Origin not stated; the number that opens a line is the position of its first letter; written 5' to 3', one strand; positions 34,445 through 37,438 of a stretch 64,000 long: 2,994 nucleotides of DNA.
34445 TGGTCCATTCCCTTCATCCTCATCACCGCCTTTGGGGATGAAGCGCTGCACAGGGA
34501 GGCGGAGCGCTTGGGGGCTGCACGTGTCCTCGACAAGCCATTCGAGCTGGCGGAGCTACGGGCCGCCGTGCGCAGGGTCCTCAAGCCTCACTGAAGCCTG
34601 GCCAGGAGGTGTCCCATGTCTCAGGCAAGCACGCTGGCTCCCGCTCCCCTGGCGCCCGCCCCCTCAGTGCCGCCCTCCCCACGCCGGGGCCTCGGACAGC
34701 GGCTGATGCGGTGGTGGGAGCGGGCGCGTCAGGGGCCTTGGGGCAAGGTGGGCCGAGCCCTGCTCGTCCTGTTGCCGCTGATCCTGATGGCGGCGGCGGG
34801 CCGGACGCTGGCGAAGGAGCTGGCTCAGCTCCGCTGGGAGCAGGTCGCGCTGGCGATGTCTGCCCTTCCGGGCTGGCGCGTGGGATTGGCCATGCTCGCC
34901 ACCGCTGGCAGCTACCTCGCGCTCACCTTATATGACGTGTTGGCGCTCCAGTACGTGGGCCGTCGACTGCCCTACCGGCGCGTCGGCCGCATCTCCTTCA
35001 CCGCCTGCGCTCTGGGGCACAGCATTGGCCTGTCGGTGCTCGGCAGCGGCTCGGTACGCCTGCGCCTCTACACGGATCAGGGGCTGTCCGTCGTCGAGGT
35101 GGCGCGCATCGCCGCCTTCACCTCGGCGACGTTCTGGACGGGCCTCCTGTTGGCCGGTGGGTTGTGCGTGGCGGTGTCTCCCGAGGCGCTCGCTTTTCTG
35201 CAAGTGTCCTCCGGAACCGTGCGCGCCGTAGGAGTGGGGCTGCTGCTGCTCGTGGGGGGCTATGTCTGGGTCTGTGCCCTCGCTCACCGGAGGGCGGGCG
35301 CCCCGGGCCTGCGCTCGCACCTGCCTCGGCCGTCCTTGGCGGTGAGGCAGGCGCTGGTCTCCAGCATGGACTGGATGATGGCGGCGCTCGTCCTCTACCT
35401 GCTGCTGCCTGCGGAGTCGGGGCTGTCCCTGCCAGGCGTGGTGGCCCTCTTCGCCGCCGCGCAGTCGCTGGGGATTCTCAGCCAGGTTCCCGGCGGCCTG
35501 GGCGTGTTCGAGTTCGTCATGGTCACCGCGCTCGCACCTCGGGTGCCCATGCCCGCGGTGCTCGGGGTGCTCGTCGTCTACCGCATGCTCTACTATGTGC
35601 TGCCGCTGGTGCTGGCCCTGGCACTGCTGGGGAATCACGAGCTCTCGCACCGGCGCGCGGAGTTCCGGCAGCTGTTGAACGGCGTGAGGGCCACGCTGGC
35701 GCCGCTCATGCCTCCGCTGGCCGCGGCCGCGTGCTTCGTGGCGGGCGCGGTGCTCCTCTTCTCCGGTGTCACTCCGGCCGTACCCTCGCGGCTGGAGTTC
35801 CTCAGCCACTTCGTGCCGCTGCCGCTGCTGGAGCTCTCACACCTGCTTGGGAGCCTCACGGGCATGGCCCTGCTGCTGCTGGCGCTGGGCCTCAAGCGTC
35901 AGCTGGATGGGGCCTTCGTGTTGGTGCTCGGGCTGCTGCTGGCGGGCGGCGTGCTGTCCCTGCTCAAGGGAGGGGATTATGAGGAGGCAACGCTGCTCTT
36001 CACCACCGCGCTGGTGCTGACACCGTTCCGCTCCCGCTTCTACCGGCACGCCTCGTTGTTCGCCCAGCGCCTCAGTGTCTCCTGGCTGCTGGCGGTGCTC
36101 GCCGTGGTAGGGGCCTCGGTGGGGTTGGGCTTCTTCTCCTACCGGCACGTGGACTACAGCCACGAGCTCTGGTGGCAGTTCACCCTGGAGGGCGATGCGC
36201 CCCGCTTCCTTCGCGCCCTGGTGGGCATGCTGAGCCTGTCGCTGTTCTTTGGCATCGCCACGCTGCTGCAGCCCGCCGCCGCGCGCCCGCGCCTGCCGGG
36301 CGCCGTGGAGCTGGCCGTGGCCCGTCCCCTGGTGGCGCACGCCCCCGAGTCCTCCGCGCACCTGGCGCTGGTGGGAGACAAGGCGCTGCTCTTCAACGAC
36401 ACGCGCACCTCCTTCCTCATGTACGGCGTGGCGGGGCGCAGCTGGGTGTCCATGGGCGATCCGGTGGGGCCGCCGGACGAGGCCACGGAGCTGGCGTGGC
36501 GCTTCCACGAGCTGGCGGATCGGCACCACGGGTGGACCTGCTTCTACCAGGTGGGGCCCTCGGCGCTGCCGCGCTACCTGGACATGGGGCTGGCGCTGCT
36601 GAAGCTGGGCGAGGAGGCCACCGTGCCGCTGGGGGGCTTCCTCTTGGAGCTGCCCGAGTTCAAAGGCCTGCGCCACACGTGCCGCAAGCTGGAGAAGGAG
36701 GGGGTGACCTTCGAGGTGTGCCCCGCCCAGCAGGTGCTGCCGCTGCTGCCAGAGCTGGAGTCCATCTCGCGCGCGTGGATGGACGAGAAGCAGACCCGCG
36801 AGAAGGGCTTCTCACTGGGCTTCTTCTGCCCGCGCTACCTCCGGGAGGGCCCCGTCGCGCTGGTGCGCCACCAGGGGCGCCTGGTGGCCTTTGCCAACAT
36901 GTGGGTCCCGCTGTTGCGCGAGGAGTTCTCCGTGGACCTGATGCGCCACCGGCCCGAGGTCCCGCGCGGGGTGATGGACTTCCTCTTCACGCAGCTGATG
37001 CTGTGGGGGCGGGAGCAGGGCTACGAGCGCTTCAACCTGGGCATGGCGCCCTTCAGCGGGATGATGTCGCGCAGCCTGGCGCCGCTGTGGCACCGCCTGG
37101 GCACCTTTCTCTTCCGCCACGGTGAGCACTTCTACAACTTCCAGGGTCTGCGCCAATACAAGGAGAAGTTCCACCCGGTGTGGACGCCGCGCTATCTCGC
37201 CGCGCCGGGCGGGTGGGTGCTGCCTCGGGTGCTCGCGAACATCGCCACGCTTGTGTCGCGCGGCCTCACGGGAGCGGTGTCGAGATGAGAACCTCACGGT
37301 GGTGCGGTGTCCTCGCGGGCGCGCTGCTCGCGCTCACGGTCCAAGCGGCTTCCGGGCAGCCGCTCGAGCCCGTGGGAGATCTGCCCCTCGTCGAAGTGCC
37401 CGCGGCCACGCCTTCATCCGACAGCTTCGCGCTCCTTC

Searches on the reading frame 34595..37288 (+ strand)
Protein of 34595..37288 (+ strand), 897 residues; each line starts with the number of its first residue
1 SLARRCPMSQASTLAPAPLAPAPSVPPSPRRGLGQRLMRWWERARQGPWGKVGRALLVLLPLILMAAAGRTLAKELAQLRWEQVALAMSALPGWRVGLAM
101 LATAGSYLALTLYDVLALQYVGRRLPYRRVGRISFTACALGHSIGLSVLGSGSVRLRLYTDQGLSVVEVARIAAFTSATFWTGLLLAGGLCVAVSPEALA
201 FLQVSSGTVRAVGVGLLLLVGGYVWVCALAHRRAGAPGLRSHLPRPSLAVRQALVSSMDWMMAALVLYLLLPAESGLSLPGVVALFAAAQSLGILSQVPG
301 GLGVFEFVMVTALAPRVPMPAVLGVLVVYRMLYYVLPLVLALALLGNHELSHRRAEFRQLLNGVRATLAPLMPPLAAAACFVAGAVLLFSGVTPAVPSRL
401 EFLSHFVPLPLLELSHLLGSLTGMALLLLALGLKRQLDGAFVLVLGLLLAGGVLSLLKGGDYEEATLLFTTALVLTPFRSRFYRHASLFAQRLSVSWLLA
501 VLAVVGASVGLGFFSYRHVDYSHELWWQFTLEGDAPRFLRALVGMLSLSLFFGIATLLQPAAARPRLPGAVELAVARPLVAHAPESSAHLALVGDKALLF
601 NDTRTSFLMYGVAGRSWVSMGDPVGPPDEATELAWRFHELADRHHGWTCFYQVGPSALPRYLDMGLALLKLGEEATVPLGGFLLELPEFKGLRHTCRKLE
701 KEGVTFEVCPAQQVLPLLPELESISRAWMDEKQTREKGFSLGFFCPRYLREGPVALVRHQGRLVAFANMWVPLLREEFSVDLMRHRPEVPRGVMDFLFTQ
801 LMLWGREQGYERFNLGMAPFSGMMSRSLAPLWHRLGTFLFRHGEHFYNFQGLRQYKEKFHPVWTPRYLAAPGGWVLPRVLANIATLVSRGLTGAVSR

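Call 31: search_protein_families(library=pfam, proteins=[window:34595-37288:+], max_evalue=0.00001)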
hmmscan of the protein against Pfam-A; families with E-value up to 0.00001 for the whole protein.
window:34595-37288:+ (897 aa): 2 families
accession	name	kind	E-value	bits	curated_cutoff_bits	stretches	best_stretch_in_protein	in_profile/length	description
PF09924.15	LPG_synthase_C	-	3.7e-93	312.3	27.5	1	581-869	5-297/298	Phosphatidylglycerol lysyltransferase, C-terminal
PF03706.18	LPG_synthase_TM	-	1.5e-07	31.7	33.4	1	68-340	15-301/302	Lysylphosphatidylglycerol synthase TM region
